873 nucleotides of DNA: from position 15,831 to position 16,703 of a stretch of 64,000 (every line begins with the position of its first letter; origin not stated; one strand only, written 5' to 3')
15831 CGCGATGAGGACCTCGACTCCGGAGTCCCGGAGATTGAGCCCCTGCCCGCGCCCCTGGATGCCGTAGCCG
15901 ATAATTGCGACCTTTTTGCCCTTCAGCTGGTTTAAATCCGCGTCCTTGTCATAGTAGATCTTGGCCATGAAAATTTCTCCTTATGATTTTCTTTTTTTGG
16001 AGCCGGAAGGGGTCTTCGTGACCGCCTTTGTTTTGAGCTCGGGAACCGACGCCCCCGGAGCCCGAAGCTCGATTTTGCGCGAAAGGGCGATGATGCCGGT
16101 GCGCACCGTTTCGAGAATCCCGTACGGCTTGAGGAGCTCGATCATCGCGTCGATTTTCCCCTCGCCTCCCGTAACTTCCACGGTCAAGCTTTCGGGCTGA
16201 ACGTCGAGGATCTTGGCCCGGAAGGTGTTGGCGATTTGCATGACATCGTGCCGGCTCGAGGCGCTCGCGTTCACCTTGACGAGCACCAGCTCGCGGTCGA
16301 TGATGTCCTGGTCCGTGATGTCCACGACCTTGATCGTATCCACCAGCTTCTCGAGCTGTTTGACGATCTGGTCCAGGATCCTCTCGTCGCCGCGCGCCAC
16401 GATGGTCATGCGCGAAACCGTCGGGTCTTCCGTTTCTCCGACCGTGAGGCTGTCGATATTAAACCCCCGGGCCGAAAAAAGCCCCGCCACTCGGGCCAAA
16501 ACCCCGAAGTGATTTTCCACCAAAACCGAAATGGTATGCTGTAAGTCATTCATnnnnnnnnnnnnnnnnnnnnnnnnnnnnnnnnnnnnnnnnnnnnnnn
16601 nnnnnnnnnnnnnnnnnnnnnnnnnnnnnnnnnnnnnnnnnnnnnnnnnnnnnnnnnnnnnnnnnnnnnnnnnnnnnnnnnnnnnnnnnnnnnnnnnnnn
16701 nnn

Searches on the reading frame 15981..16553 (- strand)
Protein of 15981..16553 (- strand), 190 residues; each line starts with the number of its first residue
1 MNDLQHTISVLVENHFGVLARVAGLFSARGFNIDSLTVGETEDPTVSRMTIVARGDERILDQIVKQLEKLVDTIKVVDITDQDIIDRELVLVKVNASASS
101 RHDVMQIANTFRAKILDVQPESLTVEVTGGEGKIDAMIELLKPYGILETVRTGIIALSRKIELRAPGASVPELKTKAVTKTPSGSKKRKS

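Call 14: find_encoding_contigs(protein=window:15981-16553:-, flank=6000, max_places=10)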
Protein window:15981-16553:- (190 aa): 3 contigs read that carry it; 2 places shown.
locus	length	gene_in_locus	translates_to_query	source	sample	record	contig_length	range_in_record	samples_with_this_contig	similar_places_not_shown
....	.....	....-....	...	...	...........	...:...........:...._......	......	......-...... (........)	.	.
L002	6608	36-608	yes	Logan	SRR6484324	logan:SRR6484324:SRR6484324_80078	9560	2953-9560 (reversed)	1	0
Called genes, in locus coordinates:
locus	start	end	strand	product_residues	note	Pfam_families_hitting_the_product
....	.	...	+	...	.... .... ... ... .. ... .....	?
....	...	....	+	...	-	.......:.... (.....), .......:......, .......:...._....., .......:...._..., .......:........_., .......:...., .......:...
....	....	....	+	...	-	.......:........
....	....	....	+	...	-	-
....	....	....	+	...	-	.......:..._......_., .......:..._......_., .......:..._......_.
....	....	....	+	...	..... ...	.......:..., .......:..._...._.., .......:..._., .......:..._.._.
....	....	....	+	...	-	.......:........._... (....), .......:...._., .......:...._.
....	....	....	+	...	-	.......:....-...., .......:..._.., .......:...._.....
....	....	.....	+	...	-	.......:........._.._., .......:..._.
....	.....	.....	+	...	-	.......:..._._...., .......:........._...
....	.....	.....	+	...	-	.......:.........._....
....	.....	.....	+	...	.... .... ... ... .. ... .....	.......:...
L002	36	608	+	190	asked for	PF01842:ACT, PF22629:ACT_AHAS_ss, PF13710:ACT_5, PF10369:ALS_ss_C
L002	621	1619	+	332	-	PF00670:AdoHcyase_NAD (weak), PF07991:KARI_N, PF01450:KARI_C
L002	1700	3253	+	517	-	PF00682:HMGL-like, PF22617:HCS_D2, PF08502:LeuA_dimer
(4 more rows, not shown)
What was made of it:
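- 15981..16553 (-): ilvN (acetolactate synthase small subunit, 190 aa). ACT, ACT_AHAS_ss and ALS_ss_C domains (call 14).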

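Call 15: find_homologous_proteins(query=window:15981-16553:-)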
Query window:15981-16553:- (190 aa): 7999 proteins with E <= 0.001 among 8000 candidates; the best 120 are listed.
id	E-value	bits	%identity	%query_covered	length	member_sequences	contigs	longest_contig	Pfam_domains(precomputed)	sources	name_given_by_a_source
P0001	2.7e-112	390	100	100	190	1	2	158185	PF10369.16,PF22629.3,PF13710.13,PF01842.32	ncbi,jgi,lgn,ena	ncbi:MAG: acetolactate synthase small subunit [Candidatus Omnitrophota bacterium]|jgi:acetolactate s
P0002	7.2e-92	324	84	98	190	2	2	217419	PF10369.16,PF22629.3,PF13710.13,PF01842.32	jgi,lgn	jgi:acetolactate synthase-1/3 small subunit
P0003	1.3e-82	294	81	90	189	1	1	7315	PF10369.16,PF22629.3,PF13710.13,PF01842.32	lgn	-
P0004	4.3e-81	289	83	87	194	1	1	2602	PF10369.16,PF22629.3,PF13710.13,PF01842.32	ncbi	-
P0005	3.5e-80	286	80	88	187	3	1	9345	PF10369.16,PF22629.3,PF13710.13,PF01842.32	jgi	jgi:acetolactate synthase-1/3 small subunit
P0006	8.5e-79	281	82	85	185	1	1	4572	PF10369.16,PF22629.3,PF13710.13,PF01842.32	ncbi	-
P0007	2.0e-76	274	74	97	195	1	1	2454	PF10369.16,PF22629.3,PF13710.13,PF01842.32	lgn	-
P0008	1.6e-75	271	73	89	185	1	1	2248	PF10369.16,PF22629.3,PF13710.13,PF01842.32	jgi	-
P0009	2.8e-75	270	71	95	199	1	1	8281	PF10369.16,PF22629.3,PF13710.13,PF01842.32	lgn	-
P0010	3.6e-75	269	70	91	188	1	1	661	PF10369.16,PF22629.3,PF13291.13,PF13710.13,PF01842.32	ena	-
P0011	3.8e-75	269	68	98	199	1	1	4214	PF10369.16,PF22629.3,PF13710.13,PF01842.32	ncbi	-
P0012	2.0e-74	267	71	92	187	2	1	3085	PF10369.16,PF22629.3,PF13291.13,PF13710.13,PF01842.32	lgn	-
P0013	2.3e-74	267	70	92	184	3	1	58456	PF10369.16,PF22629.3,PF13710.13,PF01842.32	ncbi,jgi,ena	-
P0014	5.8e-74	265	73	86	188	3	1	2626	PF10369.16,PF22629.3,PF13710.13,PF01842.32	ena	-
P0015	6.4e-74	265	68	97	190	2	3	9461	PF10369.16,PF22629.3,PF13291.13,PF13710.13,PF01842.32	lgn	-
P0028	5.8e-73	262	73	89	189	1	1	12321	PF10369.16,PF22629.3,PF13291.13,PF13710.13,PF01842.32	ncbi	-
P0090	3.2e-71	257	74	84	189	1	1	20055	PF10369.16,PF22629.3,PF13710.13,PF01842.32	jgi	jgi:acetolactate synthase-1/3 small subunit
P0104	8.6e-71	255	76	84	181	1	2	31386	PF10369.16,PF22629.3,PF13710.13,PF01842.32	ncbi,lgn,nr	ncbi:MAG: acetolactate synthase small subunit [Candidatus Omnitrophica bacterium]|nr:acetolactate sy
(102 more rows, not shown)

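Call 17: find_encoding_contigs(protein=P0002, flank=10000, max_places=4)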
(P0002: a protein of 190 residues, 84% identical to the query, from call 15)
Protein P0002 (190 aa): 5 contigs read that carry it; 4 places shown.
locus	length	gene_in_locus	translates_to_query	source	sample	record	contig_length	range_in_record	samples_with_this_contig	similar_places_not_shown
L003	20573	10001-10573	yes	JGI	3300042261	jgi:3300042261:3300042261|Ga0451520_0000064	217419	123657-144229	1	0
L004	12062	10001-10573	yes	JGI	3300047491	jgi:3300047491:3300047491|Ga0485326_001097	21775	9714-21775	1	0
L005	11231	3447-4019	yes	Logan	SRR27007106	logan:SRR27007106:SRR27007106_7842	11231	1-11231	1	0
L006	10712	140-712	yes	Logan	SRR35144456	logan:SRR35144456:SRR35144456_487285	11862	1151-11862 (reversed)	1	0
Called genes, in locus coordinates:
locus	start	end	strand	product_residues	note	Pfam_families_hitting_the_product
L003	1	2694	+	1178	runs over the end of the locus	-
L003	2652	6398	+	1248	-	-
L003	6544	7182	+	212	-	PF01081:Aldolase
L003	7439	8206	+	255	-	-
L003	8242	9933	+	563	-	PF02776:TPP_enzyme_N, PF00205:TPP_enzyme_M, PF02775:TPP_enzyme_C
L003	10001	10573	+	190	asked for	PF01842:ACT, PF22629:ACT_AHAS_ss, PF13710:ACT_5, PF10369:ALS_ss_C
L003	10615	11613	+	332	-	PF00670:AdoHcyase_NAD (weak), PF07991:KARI_N, PF01450:KARI_C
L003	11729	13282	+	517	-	PF00682:HMGL-like, PF22617:HCS_D2, PF08502:LeuA_dimer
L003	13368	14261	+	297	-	PF08501:Shikimate_dh_N, PF01488:Shikimate_DH (weak), PF18317:SDH_C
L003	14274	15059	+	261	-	PF06750:A24_N_bact, PF01478:Peptidase_A24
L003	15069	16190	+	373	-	PF01264:Chorismate_synt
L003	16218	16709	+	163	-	PF01202:SKI, PF13238:AAA_18 (faint)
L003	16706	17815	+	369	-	PF00465:Fe-ADH (weak), PF13685:Fe-ADH_2 (weak), PF01761:DHQ_synthase, PF24621:DHQS_C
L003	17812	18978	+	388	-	PF02481:DNA_processg_A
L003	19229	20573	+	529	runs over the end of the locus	PF00072:Response_reg, PF00512:HisKA, PF02518:HATPase_c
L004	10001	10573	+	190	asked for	PF01842:ACT, PF22629:ACT_AHAS_ss, PF13710:ACT_5, PF10369:ALS_ss_C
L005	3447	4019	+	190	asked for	PF01842:ACT, PF22629:ACT_AHAS_ss, PF13710:ACT_5, PF10369:ALS_ss_C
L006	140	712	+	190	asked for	PF01842:ACT, PF22629:ACT_AHAS_ss, PF13710:ACT_5, PF10369:ALS_ss_C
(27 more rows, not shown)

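Call 18: find_related_loci(query=window:15981-16553:-, collection=genome_contigs, flank=10000)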
Query window:15981-16553:- (190 aa) in genome_contigs; peptide patterns used: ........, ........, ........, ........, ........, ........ (x = any residue, [..] = any of these).
348 stretches matched a pattern; 17 encode a relative of the query (tblastn E <= 1e-3); 17 distinct loci.
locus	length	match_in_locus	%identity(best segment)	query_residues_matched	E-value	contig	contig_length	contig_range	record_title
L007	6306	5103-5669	68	2-187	8e-79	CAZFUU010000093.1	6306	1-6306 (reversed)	MAG TPA_asm: uncultured bacterium isolate SRP263991_co7_896 genome assembly, contig: NODE_27710_length_6306_cov_4.930731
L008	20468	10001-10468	60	4-159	5e-60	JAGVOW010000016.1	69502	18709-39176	MAG: Brevinematales bacterium isolate DeMMO3_10 c_000000029668, whole genome shotgun sequence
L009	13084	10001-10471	57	2-159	3e-53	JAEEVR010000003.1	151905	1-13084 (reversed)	MAG: Treponema sp. isolate Tb.RUG.459 NODE_180_length_151905_cov_2.802811, whole genome shotgun sequence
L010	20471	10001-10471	57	3-159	7e-53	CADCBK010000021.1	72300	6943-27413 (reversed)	MAG: uncultured Spirochaetaceae bacterium isolate RUG14489 genome assembly, contig: RUG14489_asm_21, whole genome shotgu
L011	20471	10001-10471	57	3-159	6e-53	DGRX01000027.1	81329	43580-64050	MAG TPA_asm: Treponema sp. UBA4377 UBA4377_contig_12199, whole genome shotgun sequence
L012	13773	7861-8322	57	5-159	1e-52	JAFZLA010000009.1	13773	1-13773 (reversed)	MAG: Treponema sp. isolate RGIG7863 Water_buffalos_Reticulum-4__c94074, whole genome shotgun sequence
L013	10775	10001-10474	57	2-159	1e-52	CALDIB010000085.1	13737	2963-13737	MAG TPA_asm: uncultured Treponema sp. isolate ERR1278103_bin.26_CONCOCT_v1.1_MAG genome assembly, contig: ERZ841272.5657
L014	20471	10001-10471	56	2-159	3e-52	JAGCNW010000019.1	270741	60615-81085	MAG: Treponema sp. isolate RGIG9962 Yak_Reticulum-2__c390412, whole genome shotgun sequence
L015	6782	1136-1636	52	4-169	6e-52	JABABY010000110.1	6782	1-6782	MAG: Planctomycetota bacterium isolate bin91s NODE_110_length_6782_cov_3.395867, whole genome shotgun sequence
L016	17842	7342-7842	52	4-169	5e-52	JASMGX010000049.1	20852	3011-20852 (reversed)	MAG: Pirellulales bacterium isolate ETNP7_MAG_59 NODE_49_length_20852_cov_3.545078, whole genome shotgun sequence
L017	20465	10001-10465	55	5-159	2e-51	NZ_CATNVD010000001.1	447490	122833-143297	Parablautia sp. Marseille-Q6255 contig00001, whole genome shotgun sequence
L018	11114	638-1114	54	4-162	1e-51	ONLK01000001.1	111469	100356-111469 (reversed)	uncultured Clostridiales bacterium isolate RUG409 genome assembly, contig: scaffold_69, whole genome shotgun sequence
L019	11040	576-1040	55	5-159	3e-51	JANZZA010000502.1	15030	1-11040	MAG: Armatimonadota bacterium isolate SKW107 k141_22805, whole genome shotgun sequence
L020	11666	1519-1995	53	1-159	1e-48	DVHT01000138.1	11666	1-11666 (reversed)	MAG TPA_asm: Candidatus Choladousia intestinipullorum isolate ChiSjej5B23-16397 ChiSjej5B23M5__C139090_L11666_SRR6323335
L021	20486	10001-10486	43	1-162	9e-40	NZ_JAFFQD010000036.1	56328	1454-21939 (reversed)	Desulfogranum marinum strain DSM 2058 NODE_36_length_56328_cov_28.1605, whole genome shotgun sequence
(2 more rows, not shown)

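Call 23: find_encoding_contigs(protein=P0003, flank=3000, max_places=3)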
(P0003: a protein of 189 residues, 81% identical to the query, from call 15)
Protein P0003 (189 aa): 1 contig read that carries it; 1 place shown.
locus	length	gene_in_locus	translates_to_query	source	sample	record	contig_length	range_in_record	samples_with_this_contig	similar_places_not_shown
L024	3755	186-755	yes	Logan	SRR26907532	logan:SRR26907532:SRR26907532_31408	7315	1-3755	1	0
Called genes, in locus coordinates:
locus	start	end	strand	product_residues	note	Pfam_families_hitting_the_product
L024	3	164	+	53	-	?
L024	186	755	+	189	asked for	PF01842:ACT, PF22629:ACT_AHAS_ss, PF13710:ACT_5, PF10369:ALS_ss_C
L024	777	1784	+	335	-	PF00670:AdoHcyase_NAD (weak), PF07991:KARI_N, PF01450:KARI_C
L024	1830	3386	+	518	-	PF00682:HMGL-like, PF22617:HCS_D2, PF08502:LeuA_dimer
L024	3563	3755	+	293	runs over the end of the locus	PF08501:Shikimate_dh_N, PF18317:SDH_C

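Call 24: find_encoding_contigs(protein=P0005, flank=3000, max_places=3)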
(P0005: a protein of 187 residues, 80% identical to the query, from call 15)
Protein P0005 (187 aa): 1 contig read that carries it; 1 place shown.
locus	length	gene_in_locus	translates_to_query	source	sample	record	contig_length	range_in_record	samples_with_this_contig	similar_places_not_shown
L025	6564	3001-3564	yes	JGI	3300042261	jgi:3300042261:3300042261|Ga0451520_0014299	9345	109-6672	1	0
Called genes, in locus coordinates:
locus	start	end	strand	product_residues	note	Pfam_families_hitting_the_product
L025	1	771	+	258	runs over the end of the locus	-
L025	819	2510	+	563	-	PF02776:TPP_enzyme_N, PF00205:TPP_enzyme_M, PF02775:TPP_enzyme_C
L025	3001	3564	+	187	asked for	PF01842:ACT, PF22629:ACT_AHAS_ss, PF13710:ACT_5, PF10369:ALS_ss_C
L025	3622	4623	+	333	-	PF00670:AdoHcyase_NAD (weak), PF02826:2-Hacid_dh_C (weak), PF07991:KARI_N, PF01450:KARI_C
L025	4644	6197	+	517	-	PF00682:HMGL-like, PF22617:HCS_D2, PF08502:LeuA_dimer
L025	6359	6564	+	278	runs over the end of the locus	PF08501:Shikimate_dh_N, PF18317:SDH_C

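Call 25: find_encoding_contigs(protein=P0009, flank=3000, max_places=3)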
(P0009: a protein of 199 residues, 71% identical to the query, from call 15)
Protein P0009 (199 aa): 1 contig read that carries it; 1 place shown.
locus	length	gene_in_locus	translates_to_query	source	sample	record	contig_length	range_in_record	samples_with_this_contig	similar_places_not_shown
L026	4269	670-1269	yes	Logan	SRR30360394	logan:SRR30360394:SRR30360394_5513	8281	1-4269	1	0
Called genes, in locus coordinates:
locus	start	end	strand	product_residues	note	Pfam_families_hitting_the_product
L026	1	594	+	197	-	?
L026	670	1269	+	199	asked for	PF01842:ACT, PF22629:ACT_AHAS_ss, PF13710:ACT_5, PF10369:ALS_ss_C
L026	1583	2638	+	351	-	PF07991:KARI_N, PF01450:KARI_C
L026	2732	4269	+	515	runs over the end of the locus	PF00682:HMGL-like, PF22617:HCS_D2, PF08502:LeuA_dimer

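Call 34: find_encoding_contigs(protein=P0004, flank=3000, max_places=3)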
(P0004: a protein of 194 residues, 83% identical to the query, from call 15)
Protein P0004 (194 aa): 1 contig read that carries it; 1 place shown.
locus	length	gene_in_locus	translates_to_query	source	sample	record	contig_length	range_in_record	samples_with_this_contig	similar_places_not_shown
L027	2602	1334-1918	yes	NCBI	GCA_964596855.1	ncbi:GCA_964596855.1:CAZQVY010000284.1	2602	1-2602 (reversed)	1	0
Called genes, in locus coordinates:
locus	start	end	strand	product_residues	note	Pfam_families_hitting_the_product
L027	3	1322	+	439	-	?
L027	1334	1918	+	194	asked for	PF01842:ACT, PF22629:ACT_AHAS_ss, PF13710:ACT_5, PF10369:ALS_ss_C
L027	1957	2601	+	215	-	?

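Call 35: find_encoding_contigs(protein=P0006, flank=3000, max_places=3)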
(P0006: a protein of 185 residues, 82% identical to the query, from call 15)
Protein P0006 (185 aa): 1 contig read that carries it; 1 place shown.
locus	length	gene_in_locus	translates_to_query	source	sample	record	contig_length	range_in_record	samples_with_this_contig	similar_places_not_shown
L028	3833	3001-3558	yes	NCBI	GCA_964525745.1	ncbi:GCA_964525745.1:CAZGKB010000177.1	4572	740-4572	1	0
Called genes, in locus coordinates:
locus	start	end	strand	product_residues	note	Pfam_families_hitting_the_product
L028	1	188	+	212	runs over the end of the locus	PF01081:Aldolase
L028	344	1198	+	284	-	-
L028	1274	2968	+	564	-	PF02776:TPP_enzyme_N, PF00205:TPP_enzyme_M, PF02775:TPP_enzyme_C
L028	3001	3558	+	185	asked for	PF01842:ACT, PF22629:ACT_AHAS_ss, PF13710:ACT_5, PF10369:ALS_ss_C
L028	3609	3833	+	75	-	?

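Call 44: find_encoding_contigs(protein=P0104, flank=3000, max_places=3)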
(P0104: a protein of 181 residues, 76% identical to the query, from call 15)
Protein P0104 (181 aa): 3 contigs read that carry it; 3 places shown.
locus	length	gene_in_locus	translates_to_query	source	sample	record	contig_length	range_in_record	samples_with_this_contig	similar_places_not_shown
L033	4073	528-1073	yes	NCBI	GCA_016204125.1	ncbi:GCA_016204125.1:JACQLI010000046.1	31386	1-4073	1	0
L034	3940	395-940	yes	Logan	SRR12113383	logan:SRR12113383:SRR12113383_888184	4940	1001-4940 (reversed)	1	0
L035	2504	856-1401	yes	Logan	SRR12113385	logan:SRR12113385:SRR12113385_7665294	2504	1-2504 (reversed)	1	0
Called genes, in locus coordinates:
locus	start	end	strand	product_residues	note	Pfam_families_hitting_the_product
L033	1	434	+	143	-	PF02775:TPP_enzyme_C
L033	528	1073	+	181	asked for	PF01842:ACT, PF22629:ACT_AHAS_ss, PF13710:ACT_5, PF10369:ALS_ss_C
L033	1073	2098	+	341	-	PF07991:KARI_N, PF01450:KARI_C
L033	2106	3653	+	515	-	PF00682:HMGL-like, PF22617:HCS_D2, PF08502:LeuA_dimer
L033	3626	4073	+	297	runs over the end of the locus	PF08501:Shikimate_dh_N, PF01488:Shikimate_DH (weak), PF18317:SDH_C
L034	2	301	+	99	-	?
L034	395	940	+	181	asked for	PF01842:ACT, PF22629:ACT_AHAS_ss, PF13710:ACT_5, PF10369:ALS_ss_C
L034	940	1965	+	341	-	PF07991:KARI_N, PF01450:KARI_C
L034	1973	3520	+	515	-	PF00682:HMGL-like, PF22617:HCS_D2, PF08502:LeuA_dimer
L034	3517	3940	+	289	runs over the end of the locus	PF08501:Shikimate_dh_N, PF01488:Shikimate_DH (weak), PF18317:SDH_C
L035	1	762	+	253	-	?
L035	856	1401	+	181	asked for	PF01842:ACT, PF22629:ACT_AHAS_ss, PF13710:ACT_5, PF10369:ALS_ss_C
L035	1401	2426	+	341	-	PF07991:KARI_N, PF01450:KARI_C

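Call 45: find_encoding_contigs(protein=P0090, flank=3000, max_places=3)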
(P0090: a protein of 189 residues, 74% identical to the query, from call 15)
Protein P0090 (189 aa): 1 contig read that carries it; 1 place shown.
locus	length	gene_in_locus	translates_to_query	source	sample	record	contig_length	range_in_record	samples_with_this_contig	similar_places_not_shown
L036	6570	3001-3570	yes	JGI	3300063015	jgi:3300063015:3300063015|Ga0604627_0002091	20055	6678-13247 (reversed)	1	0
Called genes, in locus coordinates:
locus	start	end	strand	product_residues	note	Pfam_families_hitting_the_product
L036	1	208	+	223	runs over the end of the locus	PF01081:Aldolase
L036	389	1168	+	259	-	-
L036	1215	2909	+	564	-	PF02776:TPP_enzyme_N, PF00205:TPP_enzyme_M, PF02775:TPP_enzyme_C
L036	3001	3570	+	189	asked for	PF01842:ACT, PF22629:ACT_AHAS_ss, PF13710:ACT_5, PF10369:ALS_ss_C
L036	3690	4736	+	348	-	PF07991:KARI_N, PF01450:KARI_C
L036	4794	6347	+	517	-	PF00682:HMGL-like, PF22617:HCS_D2, PF08502:LeuA_dimer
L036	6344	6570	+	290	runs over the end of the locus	PF08501:Shikimate_dh_N, PF01488:Shikimate_DH, PF03435:Sacchrp_dh_NADP, PF03807:F420_oxidored (weak), PF18317:SDH_C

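Call 46: find_encoding_contigs(protein=P0028, flank=3000, max_places=3)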
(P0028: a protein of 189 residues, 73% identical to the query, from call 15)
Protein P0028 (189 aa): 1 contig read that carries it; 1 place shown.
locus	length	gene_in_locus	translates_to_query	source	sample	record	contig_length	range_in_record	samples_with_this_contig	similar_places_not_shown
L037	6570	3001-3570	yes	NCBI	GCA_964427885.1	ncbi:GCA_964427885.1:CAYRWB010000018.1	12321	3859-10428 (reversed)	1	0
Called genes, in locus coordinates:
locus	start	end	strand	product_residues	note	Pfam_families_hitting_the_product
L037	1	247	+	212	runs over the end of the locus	PF01081:Aldolase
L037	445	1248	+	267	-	-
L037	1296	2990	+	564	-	PF02776:TPP_enzyme_N, PF00205:TPP_enzyme_M, PF02775:TPP_enzyme_C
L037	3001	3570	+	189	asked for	PF01842:ACT, PF13291:ACT_4 (faint), PF22629:ACT_AHAS_ss, PF13710:ACT_5, PF10369:ALS_ss_C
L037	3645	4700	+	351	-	PF00670:AdoHcyase_NAD (weak), PF02826:2-Hacid_dh_C (faint), PF07991:KARI_N, PF01450:KARI_C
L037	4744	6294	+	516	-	PF00682:HMGL-like, PF22617:HCS_D2, PF08502:LeuA_dimer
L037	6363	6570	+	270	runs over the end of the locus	PF08501:Shikimate_dh_N, PF01488:Shikimate_DH, PF03435:Sacchrp_dh_NADP (weak), PF18317:SDH_C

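Call 79: list_cluster_members(proteins=[P0005, P0001, P0002])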
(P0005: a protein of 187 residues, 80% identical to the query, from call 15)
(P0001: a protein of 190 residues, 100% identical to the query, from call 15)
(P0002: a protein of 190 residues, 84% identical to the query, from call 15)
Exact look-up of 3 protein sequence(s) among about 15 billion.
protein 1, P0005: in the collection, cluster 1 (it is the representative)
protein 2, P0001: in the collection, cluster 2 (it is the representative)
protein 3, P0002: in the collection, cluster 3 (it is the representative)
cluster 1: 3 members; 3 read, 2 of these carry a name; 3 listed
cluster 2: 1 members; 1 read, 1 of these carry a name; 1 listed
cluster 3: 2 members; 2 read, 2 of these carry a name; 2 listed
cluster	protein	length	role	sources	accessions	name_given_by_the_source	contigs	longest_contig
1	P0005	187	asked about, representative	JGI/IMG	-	acetolactate synthase-1/3 small subunit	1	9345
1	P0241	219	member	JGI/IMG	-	acetolactate synthase-1/3 small subunit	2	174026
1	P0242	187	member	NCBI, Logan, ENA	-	-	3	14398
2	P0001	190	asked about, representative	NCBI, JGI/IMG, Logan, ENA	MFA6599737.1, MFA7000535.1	MAG: acetolactate synthase small subunit [Candidatus Omnitrophota bacterium] | acetolactate synthase-1/3 small subunit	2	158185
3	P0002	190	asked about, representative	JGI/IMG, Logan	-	acetolactate synthase-1/3 small subunit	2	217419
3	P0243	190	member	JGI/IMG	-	acetolactate synthase-1/3 small subunit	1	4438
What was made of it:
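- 15981..16553 (-): It is 100% identical to a protein named 'MAG: acetolactate synthase small subunit [Candidatus Omnitrophota bacterium]' (calls 15, 79).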

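Call 80: find_encoding_contigs(protein=P0241, flank=10000, max_places=4)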
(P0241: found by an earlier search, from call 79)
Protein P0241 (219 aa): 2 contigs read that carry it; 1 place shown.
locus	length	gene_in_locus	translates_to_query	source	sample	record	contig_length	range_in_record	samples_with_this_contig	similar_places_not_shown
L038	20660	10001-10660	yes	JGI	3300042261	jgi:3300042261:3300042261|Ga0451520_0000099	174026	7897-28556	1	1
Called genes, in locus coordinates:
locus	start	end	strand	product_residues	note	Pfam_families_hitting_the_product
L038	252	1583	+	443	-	PF00909:Ammonium_transp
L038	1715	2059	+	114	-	PF00543:P-II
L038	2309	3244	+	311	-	PF00072:Response_reg, PF00990:GGDEF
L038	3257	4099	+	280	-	PF02749:QRPTase_N, PF01729:QRPTase_C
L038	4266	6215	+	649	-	PF00270:DEAD (faint), PF04851:ResIII, PF17757:UvrB_inter, PF27431:UvrB_3rd, PF00271:Helicase_C, PF12344:UvrB, PF02151:UVR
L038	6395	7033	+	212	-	PF01081:Aldolase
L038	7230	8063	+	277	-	-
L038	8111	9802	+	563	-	PF02776:TPP_enzyme_N, PF00205:TPP_enzyme_M, PF02775:TPP_enzyme_C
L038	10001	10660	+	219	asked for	PF01842:ACT, PF22629:ACT_AHAS_ss, PF13710:ACT_5, PF10369:ALS_ss_C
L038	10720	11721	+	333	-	PF00670:AdoHcyase_NAD (weak), PF02826:2-Hacid_dh_C (weak), PF07991:KARI_N, PF01450:KARI_C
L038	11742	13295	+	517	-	PF00682:HMGL-like, PF22617:HCS_D2, PF08502:LeuA_dimer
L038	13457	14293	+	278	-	PF08501:Shikimate_dh_N, PF18317:SDH_C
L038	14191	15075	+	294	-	PF06750:A24_N_bact, PF01478:Peptidase_A24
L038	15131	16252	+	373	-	PF01264:Chorismate_synt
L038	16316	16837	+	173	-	PF13238:AAA_18, PF01202:SKI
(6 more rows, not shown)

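Call 81: find_encoding_contigs(protein=P0242, flank=10000, max_places=4)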
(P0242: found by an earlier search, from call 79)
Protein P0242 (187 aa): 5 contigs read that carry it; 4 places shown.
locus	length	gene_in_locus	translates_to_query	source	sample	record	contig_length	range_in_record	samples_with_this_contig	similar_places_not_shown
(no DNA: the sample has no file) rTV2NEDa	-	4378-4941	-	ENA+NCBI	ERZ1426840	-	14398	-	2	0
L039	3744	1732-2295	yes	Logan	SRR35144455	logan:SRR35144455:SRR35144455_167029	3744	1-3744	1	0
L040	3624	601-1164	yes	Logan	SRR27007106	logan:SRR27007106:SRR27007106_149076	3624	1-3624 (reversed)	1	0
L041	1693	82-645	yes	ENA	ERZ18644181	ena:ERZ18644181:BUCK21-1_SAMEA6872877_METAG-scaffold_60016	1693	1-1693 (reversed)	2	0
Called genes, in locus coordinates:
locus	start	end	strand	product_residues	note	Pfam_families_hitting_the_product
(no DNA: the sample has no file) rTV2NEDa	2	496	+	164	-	?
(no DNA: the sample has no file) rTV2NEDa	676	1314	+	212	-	PF01081:Aldolase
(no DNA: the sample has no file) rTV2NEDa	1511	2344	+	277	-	-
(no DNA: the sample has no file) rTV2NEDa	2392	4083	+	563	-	PF02776:TPP_enzyme_N, PF00205:TPP_enzyme_M, PF02775:TPP_enzyme_C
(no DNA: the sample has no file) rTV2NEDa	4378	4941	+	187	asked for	PF01842:ACT, PF22629:ACT_AHAS_ss, PF13710:ACT_5, PF10369:ALS_ss_C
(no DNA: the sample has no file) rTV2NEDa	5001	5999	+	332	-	PF00670:AdoHcyase_NAD (weak), PF02826:2-Hacid_dh_C (weak), PF07991:KARI_N, PF01450:KARI_C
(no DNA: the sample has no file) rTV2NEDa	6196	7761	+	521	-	PF00682:HMGL-like, PF22617:HCS_D2, PF08502:LeuA_dimer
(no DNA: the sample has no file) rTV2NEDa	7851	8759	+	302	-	PF08501:Shikimate_dh_N, PF18317:SDH_C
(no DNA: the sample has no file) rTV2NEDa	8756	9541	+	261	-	PF06750:A24_N_bact, PF01478:Peptidase_A24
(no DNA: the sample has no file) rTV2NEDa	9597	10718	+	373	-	PF01264:Chorismate_synt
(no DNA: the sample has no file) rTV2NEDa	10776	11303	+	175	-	PF13238:AAA_18, PF01202:SKI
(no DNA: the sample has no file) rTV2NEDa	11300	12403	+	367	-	PF00465:Fe-ADH (weak), PF13685:Fe-ADH_2, PF01761:DHQ_synthase, PF24621:DHQS_C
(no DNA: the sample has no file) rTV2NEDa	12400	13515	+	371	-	PF02481:DNA_processg_A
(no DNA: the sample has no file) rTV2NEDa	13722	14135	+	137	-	PF06271:RDD (weak)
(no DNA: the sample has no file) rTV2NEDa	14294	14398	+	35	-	?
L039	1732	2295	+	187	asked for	PF01842:ACT, PF22629:ACT_AHAS_ss, PF13710:ACT_5, PF10369:ALS_ss_C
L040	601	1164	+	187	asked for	PF01842:ACT, PF22629:ACT_AHAS_ss, PF13710:ACT_5, PF10369:ALS_ss_C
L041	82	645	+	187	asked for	PF01842:ACT, PF22629:ACT_AHAS_ss, PF13710:ACT_5, PF10369:ALS_ss_C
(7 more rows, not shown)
